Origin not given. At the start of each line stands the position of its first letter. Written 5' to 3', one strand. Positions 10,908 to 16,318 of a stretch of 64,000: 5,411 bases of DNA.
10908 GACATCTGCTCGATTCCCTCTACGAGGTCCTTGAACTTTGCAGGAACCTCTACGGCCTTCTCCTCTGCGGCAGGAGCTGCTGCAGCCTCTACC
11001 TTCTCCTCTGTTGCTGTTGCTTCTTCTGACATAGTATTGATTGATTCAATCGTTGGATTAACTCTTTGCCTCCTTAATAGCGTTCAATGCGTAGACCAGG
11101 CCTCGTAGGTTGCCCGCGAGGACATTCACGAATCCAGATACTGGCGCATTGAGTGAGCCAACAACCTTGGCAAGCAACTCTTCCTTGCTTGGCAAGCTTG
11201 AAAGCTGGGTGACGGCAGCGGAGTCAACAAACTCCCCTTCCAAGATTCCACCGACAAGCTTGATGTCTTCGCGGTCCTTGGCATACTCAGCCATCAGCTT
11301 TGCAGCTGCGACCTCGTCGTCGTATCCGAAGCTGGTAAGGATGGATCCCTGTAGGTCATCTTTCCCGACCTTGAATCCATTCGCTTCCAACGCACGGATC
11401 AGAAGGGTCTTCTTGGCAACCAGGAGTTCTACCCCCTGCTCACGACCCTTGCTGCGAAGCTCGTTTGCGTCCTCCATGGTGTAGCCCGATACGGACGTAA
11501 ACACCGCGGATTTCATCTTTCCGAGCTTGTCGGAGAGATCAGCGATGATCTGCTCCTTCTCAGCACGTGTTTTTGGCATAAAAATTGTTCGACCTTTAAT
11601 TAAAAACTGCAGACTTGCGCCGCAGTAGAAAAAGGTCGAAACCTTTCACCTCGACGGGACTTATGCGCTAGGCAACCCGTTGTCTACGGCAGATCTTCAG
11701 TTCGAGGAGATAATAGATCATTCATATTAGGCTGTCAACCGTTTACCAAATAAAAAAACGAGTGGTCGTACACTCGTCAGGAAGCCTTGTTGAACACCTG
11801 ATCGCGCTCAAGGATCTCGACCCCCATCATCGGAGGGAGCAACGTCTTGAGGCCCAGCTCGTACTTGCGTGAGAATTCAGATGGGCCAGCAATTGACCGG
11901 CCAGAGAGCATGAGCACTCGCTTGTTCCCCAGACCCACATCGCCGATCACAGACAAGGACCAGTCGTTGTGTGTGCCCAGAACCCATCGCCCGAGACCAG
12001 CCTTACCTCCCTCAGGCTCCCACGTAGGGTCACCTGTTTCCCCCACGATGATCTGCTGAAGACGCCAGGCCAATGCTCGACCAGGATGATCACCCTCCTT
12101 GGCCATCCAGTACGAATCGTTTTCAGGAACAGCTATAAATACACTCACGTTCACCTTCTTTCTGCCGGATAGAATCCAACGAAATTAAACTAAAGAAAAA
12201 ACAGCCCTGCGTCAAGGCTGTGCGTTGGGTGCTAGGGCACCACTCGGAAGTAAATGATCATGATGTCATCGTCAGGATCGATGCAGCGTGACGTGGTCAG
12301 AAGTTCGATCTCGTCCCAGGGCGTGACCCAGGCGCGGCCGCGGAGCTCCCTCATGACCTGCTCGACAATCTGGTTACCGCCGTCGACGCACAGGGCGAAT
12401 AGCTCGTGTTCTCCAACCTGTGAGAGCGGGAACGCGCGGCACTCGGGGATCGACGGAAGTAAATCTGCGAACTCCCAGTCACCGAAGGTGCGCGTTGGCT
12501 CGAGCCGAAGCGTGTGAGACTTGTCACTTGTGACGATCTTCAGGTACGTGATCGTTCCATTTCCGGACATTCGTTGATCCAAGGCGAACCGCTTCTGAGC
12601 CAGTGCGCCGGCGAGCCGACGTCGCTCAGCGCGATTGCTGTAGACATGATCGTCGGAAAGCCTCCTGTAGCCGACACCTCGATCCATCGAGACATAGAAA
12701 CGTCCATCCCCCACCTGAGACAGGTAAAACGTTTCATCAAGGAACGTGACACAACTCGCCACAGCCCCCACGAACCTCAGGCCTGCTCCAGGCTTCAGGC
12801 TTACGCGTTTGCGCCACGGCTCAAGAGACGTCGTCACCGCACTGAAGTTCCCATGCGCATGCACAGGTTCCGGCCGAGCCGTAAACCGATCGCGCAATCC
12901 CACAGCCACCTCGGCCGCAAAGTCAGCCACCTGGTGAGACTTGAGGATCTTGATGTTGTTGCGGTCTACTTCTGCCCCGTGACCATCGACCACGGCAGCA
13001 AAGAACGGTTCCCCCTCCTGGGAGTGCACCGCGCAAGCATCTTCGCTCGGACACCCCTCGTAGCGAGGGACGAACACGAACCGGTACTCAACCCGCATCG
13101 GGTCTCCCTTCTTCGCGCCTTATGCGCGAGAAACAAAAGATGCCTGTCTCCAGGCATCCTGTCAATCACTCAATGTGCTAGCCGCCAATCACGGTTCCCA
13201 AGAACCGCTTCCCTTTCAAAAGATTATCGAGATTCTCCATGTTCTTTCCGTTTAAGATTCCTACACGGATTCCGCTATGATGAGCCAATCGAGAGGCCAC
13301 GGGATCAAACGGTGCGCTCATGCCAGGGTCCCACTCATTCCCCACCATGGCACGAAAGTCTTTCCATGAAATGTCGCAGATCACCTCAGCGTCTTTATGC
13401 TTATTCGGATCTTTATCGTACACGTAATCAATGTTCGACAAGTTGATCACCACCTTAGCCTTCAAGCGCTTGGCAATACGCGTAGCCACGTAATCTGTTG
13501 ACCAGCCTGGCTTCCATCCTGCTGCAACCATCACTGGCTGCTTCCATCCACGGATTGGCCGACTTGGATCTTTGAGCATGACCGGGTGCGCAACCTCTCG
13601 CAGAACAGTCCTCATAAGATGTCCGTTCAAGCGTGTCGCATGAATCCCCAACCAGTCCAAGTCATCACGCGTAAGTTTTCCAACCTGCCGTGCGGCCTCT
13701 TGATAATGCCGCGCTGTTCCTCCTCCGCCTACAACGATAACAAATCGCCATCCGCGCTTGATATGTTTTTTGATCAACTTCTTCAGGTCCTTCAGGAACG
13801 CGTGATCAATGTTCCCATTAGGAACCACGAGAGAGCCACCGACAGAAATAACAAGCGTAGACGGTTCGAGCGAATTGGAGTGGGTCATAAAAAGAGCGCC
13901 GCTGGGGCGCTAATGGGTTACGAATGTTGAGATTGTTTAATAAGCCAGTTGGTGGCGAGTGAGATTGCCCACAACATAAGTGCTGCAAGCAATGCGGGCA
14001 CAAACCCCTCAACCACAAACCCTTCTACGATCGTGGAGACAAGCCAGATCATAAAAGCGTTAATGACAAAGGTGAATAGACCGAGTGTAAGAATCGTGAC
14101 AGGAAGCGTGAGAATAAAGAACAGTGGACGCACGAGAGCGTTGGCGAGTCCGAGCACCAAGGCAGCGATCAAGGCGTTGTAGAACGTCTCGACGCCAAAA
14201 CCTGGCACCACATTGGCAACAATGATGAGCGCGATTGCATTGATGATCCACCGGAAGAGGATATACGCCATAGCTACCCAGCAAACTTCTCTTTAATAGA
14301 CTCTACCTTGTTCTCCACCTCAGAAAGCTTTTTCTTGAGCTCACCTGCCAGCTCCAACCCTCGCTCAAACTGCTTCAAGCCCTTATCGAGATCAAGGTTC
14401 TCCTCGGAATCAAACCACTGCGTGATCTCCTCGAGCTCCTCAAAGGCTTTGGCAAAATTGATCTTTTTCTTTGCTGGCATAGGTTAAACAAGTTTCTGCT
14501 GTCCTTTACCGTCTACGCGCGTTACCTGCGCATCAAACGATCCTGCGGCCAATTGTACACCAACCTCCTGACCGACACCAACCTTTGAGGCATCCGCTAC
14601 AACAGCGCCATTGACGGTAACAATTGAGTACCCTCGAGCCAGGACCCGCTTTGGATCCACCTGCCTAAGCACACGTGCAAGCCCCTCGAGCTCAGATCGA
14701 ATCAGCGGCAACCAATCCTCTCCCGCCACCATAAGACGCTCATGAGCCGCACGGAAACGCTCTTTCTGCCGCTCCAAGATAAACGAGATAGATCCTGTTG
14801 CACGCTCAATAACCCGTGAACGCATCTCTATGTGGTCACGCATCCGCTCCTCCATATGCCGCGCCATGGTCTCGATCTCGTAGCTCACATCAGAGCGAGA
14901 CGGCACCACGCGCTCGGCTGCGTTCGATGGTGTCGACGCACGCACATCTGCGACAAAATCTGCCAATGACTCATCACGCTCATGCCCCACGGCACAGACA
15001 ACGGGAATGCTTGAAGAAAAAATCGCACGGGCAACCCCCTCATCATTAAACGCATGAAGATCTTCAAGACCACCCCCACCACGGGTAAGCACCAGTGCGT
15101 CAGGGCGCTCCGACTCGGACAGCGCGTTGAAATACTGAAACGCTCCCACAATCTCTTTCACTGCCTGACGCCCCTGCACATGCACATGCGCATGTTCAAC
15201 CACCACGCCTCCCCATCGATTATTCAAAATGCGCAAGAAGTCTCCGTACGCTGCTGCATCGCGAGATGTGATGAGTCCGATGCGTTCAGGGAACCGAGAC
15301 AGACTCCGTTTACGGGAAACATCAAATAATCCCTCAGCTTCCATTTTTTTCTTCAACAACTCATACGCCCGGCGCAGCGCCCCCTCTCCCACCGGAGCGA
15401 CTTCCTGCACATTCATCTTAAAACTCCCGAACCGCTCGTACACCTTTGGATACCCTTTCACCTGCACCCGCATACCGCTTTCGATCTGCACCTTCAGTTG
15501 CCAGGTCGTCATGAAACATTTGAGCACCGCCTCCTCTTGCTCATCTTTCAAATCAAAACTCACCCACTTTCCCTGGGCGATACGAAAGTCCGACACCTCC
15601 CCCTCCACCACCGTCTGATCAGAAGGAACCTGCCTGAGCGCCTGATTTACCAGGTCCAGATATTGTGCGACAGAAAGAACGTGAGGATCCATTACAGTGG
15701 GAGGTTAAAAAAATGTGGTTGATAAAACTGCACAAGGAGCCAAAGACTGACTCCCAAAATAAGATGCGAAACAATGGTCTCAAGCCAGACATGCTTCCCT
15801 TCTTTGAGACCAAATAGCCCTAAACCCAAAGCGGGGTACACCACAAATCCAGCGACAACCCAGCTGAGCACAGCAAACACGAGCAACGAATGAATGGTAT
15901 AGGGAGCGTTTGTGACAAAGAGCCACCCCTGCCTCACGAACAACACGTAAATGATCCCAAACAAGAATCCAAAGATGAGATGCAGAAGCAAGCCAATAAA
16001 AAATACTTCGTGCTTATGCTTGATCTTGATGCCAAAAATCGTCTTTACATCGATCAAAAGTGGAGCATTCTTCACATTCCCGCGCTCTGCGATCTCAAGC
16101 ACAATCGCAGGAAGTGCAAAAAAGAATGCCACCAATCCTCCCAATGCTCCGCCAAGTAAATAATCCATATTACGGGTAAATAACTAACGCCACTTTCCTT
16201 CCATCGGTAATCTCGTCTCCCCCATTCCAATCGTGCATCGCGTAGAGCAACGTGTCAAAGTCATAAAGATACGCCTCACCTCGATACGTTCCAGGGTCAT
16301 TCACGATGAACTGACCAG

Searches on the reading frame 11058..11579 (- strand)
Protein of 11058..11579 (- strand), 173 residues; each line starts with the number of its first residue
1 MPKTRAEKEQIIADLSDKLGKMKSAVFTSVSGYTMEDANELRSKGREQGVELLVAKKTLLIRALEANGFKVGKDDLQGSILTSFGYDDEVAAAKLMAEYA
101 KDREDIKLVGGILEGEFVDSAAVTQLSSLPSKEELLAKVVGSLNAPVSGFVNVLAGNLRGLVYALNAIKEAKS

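Call 64: search_protein_families(library=pfam, proteins=[window:11058-11579:-], max_evalue=0.001)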
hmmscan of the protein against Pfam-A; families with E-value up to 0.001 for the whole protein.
window:11058-11579:- (173 aa): 1 family
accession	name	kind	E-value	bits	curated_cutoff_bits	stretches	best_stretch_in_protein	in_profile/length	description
PF00466.25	Ribosomal_L10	-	9.6e-20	71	22.8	1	3-101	1-100/100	Ribosomal protein L10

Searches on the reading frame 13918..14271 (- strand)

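Call 64: search_protein_families(library=pfam, proteins=[window:13918-14271:-], max_evalue=0.001)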
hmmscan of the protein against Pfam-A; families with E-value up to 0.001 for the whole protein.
window:13918-14271:- (117 aa): 1 family
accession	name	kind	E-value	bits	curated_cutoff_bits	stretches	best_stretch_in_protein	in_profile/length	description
PF04020.18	Phage_holin_4_2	-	1.5e-32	112.7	28.8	1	4-105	3-104/105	Mycobacterial 4 TMS phage holin, superfamily IV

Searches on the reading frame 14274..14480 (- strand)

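Call 64: search_protein_families(library=pfam, proteins=[window:14274-14480:-], max_evalue=0.001)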
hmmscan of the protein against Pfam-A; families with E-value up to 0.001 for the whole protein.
window:14274-14480:- (68 aa): 2 families
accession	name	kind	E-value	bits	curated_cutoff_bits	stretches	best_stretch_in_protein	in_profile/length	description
PF02609.21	Exonuc_VII_S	-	5.1e-10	39.7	24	1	9-60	1-51/52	Exonuclease VII small subunit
PF10241.14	KxDL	-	0.00055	20.6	27.2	1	31-67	43-79/86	Uncharacterized conserved protein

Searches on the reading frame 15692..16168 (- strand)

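Call 64: search_protein_families(library=pfam, proteins=[window:15692-16168:-], max_evalue=0.001)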
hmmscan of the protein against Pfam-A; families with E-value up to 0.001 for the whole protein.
window:15692-16168:- (158 aa): 1 family
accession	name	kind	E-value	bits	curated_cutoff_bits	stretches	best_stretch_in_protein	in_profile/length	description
PF11158.13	DUF2938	-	1.1e-07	32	31.4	1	52-145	56-146/150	Protein of unknown function (DUF2938)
